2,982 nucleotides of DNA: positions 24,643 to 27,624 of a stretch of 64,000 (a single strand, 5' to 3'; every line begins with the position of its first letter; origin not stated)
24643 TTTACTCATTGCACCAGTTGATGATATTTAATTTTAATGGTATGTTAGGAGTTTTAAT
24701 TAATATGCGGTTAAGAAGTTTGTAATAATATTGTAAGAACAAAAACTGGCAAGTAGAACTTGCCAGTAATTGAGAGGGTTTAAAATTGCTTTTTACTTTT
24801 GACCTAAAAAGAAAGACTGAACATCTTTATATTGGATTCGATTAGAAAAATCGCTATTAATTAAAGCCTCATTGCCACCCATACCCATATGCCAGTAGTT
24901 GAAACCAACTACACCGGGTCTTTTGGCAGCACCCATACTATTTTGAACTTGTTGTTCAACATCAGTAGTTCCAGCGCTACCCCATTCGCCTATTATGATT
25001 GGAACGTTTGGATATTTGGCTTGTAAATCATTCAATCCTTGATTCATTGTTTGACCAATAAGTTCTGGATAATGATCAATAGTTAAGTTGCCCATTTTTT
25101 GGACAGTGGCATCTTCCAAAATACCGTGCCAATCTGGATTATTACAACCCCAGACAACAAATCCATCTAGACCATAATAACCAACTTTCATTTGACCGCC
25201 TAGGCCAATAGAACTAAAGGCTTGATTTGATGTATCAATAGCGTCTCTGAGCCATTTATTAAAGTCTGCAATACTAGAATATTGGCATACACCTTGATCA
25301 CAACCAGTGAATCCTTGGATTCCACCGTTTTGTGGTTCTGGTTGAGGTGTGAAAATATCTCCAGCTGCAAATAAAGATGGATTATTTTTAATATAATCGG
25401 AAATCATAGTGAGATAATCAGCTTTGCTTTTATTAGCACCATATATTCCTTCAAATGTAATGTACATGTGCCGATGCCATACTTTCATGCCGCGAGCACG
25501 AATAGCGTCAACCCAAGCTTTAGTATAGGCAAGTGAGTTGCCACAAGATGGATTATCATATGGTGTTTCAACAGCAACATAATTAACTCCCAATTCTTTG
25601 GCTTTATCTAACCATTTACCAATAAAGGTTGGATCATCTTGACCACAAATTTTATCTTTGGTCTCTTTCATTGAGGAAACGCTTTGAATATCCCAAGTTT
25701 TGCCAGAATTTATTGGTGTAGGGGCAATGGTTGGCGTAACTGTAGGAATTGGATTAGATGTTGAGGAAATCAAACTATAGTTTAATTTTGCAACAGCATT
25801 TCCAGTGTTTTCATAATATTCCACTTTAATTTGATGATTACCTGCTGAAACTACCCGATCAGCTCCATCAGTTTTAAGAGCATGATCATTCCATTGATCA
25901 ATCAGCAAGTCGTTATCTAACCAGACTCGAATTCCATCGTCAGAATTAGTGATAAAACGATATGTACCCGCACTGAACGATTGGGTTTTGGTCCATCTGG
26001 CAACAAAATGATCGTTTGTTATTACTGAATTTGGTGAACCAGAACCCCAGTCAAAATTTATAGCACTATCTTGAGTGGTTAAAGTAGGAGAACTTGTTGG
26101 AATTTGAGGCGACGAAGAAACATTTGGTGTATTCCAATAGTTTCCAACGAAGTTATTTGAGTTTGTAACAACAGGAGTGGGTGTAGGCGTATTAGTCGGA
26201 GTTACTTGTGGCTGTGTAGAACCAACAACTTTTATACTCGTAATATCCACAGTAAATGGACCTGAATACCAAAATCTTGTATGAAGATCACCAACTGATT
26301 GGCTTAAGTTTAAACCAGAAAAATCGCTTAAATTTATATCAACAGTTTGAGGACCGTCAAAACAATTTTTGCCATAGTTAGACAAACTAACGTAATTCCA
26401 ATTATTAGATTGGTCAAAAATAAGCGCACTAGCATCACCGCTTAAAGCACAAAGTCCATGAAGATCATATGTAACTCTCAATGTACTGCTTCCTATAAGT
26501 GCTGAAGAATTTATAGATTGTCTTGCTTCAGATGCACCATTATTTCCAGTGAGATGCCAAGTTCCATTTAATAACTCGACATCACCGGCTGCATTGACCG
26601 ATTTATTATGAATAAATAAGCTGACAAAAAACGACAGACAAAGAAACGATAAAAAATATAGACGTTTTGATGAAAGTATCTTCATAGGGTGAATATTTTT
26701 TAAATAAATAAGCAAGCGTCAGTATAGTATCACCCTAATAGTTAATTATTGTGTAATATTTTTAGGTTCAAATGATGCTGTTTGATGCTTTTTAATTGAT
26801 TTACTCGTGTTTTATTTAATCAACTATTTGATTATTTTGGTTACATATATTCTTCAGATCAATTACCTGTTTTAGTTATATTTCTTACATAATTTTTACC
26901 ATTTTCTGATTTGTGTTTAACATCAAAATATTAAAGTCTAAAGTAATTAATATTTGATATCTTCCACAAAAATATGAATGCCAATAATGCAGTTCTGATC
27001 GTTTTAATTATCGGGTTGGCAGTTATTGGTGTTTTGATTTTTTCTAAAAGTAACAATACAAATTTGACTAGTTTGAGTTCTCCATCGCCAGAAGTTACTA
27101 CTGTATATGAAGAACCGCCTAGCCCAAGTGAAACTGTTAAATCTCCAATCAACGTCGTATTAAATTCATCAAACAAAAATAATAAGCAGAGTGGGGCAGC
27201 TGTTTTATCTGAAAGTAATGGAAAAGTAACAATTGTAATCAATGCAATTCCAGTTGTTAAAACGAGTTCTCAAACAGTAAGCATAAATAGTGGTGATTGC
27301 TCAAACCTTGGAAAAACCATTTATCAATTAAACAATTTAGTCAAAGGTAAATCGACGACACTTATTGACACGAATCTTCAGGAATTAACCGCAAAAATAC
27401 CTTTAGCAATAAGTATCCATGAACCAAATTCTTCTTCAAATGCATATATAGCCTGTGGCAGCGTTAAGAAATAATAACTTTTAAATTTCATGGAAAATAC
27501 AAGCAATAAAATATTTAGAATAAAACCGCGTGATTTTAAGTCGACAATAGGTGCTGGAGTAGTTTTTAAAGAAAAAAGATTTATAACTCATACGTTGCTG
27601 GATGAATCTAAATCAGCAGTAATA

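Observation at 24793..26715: Paralogous clan-A glycoside-hydrolase-like domains with different accessory modules (CBM-like + PA14 versus CarboxypepD_reg)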

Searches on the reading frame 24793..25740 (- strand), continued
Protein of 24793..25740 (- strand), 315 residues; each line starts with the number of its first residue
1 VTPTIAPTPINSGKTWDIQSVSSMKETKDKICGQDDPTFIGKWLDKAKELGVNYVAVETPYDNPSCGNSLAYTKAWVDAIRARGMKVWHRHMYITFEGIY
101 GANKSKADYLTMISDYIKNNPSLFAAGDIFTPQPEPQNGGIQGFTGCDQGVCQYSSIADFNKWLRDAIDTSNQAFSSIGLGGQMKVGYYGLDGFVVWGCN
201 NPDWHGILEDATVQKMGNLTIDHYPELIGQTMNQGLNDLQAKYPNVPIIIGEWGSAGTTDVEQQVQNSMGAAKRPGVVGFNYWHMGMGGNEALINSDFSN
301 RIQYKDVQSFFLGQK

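Call 31: find_related_loci(query=A1, collection=genome_contigs, flank=10000)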
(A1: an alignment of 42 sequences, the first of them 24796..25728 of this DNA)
Query A1 (311 aa) in genome_contigs; peptide patterns used: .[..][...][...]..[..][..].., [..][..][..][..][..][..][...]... (x = any residue, [..] = any of these).
398 stretches matched a pattern; 371 encode a relative of the query (tblastn E <= 1e-3); the best 80 are kept; 80 distinct loci.
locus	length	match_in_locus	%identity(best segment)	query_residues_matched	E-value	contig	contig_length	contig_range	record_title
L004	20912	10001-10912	71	9-311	3e-153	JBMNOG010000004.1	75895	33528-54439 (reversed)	MAG: Patescibacteria group bacterium isolate SBF912SR1HQ0020 scaffold_833_c1, whole genome shotgun sequence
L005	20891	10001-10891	72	11-307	8e-151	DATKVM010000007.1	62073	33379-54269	MAG TPA_asm: Patescibacteria group bacterium isolate SMAG_U14133 k141_1115568, whole genome shotgun sequence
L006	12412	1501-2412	67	9-311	6e-147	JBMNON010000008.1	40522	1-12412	MAG: Patescibacteria group bacterium isolate SBF912SR5HQ0001 scaffold_1022_c1, whole genome shotgun sequence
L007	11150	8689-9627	66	1-311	2e-146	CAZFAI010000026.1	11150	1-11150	MAG TPA_asm: uncultured Gammaproteobacteria bacterium isolate binchicken_co39_529 genome assembly, contig: NODE_13906_le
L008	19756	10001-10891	68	11-307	7e-146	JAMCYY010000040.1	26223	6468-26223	MAG: Patescibacteria group bacterium isolate FK_Sedi_B_Bin.329 NODE_5930_length_26223_cov_4.87925, whole genome shotgun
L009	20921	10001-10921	66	6-311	3e-144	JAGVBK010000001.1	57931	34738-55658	MAG: Candidatus Shapirobacteria bacterium isolate DeMMO6_54 c_000000068697, whole genome shotgun sequence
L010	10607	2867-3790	65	1-307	1e-143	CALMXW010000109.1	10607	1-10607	MAG TPA_asm: uncultured bacterium isolate SRR6158310_bin.79_CONCOCT_v1.1_MAG genome assembly, contig: ERZ1749613.973, wh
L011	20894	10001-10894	69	12-307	1e-143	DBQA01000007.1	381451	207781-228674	MAG TPA_asm: Patescibacteria group bacterium UBA1406 UBA1406_contig_1842, whole genome shotgun sequence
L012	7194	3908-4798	67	12-307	5e-143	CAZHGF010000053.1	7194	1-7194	MAG TPA_asm: uncultured Gammaproteobacteria bacterium isolate binchicken_co134_1283 genome assembly, contig: NODE_23184_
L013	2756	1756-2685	66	2-310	1e-149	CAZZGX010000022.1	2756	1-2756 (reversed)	MAG TPA_asm: uncultured Candidatus Saccharibacteria bacterium isolate binchicken_co203_608 genome assembly, contig: k141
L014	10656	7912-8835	65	1-308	1e-140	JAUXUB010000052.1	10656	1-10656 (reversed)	MAG: bacterium isolate C13_metabat.bin.52 C13_k141_82456, whole genome shotgun sequence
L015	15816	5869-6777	66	7-307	2e-139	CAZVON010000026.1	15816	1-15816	MAG TPA_asm: uncultured Gammaproteobacteria bacterium isolate SRP269290_co3_805 genome assembly, contig: NODE_4072_lengt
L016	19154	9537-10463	64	1-307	1e-139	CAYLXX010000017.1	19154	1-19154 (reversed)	MAG TPA_asm: uncultured Gammaproteobacteria bacterium isolate SRP200132_co2_273 genome assembly, contig: NODE_2309_lengt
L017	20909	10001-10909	65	3-307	6e-139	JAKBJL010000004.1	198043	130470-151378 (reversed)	MAG: bacterium isolate DBS2-5.bin62 NODE_18_length_198043_cov_7.551234, whole genome shotgun sequence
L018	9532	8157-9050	64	11-307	4e-138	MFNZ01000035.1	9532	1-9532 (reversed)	MAG: Candidatus Levybacteria bacterium RIFCSPHIGHO2_02_FULL_37_13 rifcsphigho2_02_scaffold_32171, whole genome shotgun s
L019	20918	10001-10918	63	3-307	8e-138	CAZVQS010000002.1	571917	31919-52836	MAG TPA_asm: uncultured Gammaproteobacteria bacterium isolate SRP278314_co2_148 genome assembly, contig: NODE_4_length_5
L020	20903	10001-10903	65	8-307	2e-137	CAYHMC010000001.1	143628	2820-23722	MAG TPA_asm: uncultured Candidatus Saccharibacteria bacterium isolate ERP119705_co13_620 genome assembly, contig: NODE_1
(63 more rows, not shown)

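Call 67: search_protein_families(library=pfam, alignment_id=A4, max_evalue=0.01)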
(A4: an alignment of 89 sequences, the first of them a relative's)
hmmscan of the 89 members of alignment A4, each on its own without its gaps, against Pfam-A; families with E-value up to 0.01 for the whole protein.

A. member 1, P0241 (882 aa): 2 families
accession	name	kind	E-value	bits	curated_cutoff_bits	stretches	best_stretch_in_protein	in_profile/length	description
PF07691.17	PA14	-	1.1e-28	100.3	24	2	215-333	4-124/147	PA14 domain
PF07472.16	PA-IIL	-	0.0034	18.2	21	0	456-521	6-70/107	Fucose-binding lectin II (PA-IIL)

B. families by the number of members that match (of 89 scanned): 26 families (the first 25 are shown)
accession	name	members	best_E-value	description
PF13620.12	CarboxypepD_reg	29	2.7e-11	Carboxypeptidase regulatory-like domain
PF13715.12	CarbopepD_reg_2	25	3.9e-10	CarboxypepD_reg-like domain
PF11790.14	Glyco_hydro_cc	9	9.2e-06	Glycosyl hydrolase catalytic core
PF16371.11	MetallophosN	5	0.00036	N terminal of Calcineurin-like phosphoesterase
PF25020.1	TTR_TEN1-4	4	0.00011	Teneurin TTR-like domain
PF00150.24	Cellulase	4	0.00019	Cellulase (glycosyl hydrolase family 5)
PF07691.17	PA14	3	3.4e-29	PA14 domain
PF18911.6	PKD_4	2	1.4e-15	PKD domain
PF00801.26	PKD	2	1e-13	PKD domain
PF22352.2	K319L-like_PKD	2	2.8e-09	K319L-like, PKD domain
PF15976.11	CooC_C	2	0.0054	CS1-pili formation C-terminal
PF00754.31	F5_F8_type_C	1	8.6e-16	F5/8 type C domain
PF22633.2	F5_F8_type_C_2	1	1.8e-13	NedA-like, galactose-binding domain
PF02018.23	CBM_4_9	1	1.2e-10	Carbohydrate binding domain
PF22637.2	CBM_4_9_1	1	1.9e-07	BppA domain 1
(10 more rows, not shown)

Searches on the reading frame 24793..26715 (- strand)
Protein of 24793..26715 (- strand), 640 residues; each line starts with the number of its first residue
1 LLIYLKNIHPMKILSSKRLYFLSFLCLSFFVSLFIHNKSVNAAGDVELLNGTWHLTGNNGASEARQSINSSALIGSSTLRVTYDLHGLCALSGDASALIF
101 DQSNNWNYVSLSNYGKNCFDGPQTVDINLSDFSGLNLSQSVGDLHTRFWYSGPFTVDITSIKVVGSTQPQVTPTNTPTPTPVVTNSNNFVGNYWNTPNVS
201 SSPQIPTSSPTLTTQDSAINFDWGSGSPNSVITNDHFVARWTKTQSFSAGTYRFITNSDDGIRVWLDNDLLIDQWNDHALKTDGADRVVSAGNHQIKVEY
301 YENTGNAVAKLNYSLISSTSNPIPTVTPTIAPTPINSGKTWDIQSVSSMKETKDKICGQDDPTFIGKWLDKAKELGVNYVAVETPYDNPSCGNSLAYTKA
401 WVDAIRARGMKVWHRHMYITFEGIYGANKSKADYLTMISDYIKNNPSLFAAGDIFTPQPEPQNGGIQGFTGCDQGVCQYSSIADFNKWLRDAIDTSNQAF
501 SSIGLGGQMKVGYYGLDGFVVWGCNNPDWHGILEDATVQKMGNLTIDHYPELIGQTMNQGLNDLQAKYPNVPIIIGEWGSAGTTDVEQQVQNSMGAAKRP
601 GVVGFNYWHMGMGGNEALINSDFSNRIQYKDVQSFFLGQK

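Call 4: search_protein_families(library=pfam, proteins=[window:24793-26715:-], max_evalue=1)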
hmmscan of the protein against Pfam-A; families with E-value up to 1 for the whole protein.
window:24793-26715:- (640 aa): 1 family
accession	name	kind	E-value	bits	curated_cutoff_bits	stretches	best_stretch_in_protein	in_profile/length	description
PF07691.17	PA14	-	2.3e-18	66.8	24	1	192-314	8-134/147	PA14 domain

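Call 16: search_protein_families(library=ncbifam, proteins=[window:24793-26715:-], max_evalue=0.1)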
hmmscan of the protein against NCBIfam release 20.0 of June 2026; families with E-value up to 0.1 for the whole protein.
window:24793-26715:- (640 aa): 0 families

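Call 63: list_cluster_members(proteins=[P0121, window:24796-26685:-])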
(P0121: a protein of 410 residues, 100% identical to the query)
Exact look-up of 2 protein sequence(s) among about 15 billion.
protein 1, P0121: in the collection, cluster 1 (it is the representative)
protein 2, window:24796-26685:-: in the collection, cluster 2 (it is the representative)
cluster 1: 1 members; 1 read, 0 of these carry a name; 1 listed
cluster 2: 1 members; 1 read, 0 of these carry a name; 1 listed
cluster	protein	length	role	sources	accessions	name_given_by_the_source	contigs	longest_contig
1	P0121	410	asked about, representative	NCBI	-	-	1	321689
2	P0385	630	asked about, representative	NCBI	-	-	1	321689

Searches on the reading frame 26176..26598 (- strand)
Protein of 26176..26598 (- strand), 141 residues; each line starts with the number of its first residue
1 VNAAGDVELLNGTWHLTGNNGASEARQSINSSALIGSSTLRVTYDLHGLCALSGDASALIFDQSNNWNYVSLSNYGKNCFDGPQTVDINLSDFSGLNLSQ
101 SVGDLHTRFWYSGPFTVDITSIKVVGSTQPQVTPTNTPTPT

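Call 45: predict_structure(alignment_id=A2)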
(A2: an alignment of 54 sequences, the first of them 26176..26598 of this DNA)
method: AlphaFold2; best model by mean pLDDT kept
length: 141 residues; sequences in the alignment: 54
mean_pLDDT: 92.0   pTM: 0.83
mean pLDDT of the five models: 92.0, 91.7, 91.6, 91.0, 90.8
residues with pLDDT >= 90: 118; 70-90: 6; 50-70: 17; < 50: 0
segments of 3 or more residues with pLDDT < 50: none
pLDDT, mean of each block of 10 residues (from residue 1): 79 97 97 92 98 97 96 97 98 96 96 98 84 63 66
secondary structure, 60 per line:
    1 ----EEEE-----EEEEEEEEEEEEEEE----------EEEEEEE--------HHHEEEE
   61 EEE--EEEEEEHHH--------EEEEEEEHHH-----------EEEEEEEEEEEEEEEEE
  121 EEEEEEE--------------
elements in order: E5-8 E14-28 E39-45 E57-63 E66-71 E83-89 E104-127

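Call 47: fold_search(model_id=the predicted structure, library=pdb)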
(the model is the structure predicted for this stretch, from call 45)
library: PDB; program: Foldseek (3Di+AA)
matches with E <= 10: 1439; with E <= 0.001: 8
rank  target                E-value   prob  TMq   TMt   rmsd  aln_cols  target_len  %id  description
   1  1wzx_A                2.4e-04  1.00  0.57  0.47   4.7       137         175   18  Crystal Structure of Family 30 Carbohydrate Binding Module. (released 2005-03-22)
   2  1wmx_A                2.8e-04  1.00  0.55  0.46   4.9       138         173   19  Crystal Structure of Family 30 Carbohydrate Binding Module (released 2004-08-03)
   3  8qpg_TA               3.0e-04  1.00  0.55  0.21   7.7       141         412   13  Turret of Haloferax tailed virus 1 (released 2024-10-09)
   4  1wmx_B                3.3e-04  1.00  0.54  0.41   6.7       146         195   18  Crystal Structure of Family 30 Carbohydrate Binding Module (released 2004-08-03)
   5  6r3m_A                4.6e-04  1.00  0.43  0.36   7.8       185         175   13  Family 11 Carbohydrate-Binding Module from Clostridium thermocellum in complex with beta-1,3-1,4-mixed-linked tetrasac (released 2020-02-05)
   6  2c24_B                4.8e-04  1.00  0.56  0.47   4.9       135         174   20  FAMILY 30 CARBOHYDRATE-BINDING MODULE OF CELLULOSOMAL CELLULASE CEL9D- CEL44B OF CLOSTRIDIUM THERMOCELLUM (released 2005-11-22)
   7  2c24_A                5.7e-04  1.00  0.53  0.45   5.1       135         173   18  FAMILY 30 CARBOHYDRATE-BINDING MODULE OF CELLULOSOMAL CELLULASE CEL9D- CEL44B OF CLOSTRIDIUM THERMOCELLUM (released 2005-11-22)
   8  6r31_A                7.8e-04  1.00  0.53  0.45   6.4       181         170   12  Family 11 Carbohydrate-Binding Module from Clostridium thermocellum in complex with beta-1,3-1,4-mixed-linked tetrasac (released 2020-02-05)
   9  4d0q                  1.1e-03  1.00  0.44  0.40   4.6       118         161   13  Hyaluronan Binding Module of the Streptococcal Pneumoniae Hyaluronate Lyase (released 2014-08-06)
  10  3nru_I                1.1e-03  1.00  0.42  0.38   7.4       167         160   13  Ligand binding domain of EPHA7 (released 2010-12-08)
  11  1v0a                  1.4e-03  1.00  0.54  0.46   8.0       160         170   13  Family 11 Carbohydrate-Binding Module of cellulosomal cellulase Lic26A-Cel5E of Clostridium thermocellum (released 2005-01-12)
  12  1wzx_B                1.8e-03  1.00  0.57  0.48   5.1       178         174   15  Crystal Structure of Family 30 Carbohydrate Binding Module. (released 2005-03-22)
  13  6yg8_A                1.9e-03  1.00  0.40  0.13   6.5       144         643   13  Cryo-EM structure of a BcsB pentamer in the context of an assembled Bcs macrocomplex (released 2021-02-24)
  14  1wky                  2.1e-03  1.00  0.44  0.17   5.1       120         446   16  Crystal structure of alkaline mannanase from Bacillus sp. strain JAMB-602: catalytic domain and its Carbohydrate Binding (released 2005-06-15)
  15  9euf_H                2.1e-03  1.00  0.41  0.22   7.3       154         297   11  Cryo-EM structure of Staphylococcus aureus bacteriophage phi812 baseplate in the pre-contraction state - complete (released 2025-04-09)
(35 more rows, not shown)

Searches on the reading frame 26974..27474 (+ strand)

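Call 7: search_protein_families(library=pfam, proteins=[window:26974-27474:+], max_evalue=0.001)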
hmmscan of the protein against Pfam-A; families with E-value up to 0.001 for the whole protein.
window:26974-27474:+ (166 aa): 0 families

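Call 16: search_protein_families(library=ncbifam, proteins=[window:26974-27474:+], max_evalue=0.1)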
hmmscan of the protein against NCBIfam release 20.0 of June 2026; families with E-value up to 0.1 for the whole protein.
window:26974-27474:+ (166 aa): 0 families

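Call 55: search_protein_families(library=pfam, proteins=[window:26974-27474:+], max_evalue=1)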
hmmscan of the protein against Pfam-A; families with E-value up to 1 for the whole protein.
window:26974-27474:+ (166 aa): 2 families
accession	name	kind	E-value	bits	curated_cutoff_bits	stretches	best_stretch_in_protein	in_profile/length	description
PF02007.24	MtrH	-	0.063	12.8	22.8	1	60-146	119-204/299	Tetrahydromethanopterin S-methyltransferase MtrH subunit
PF09716.15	ETRAMP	-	0.22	12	29.1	1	1-91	1-69/81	Malarial early transcribed membrane protein (ETRAMP)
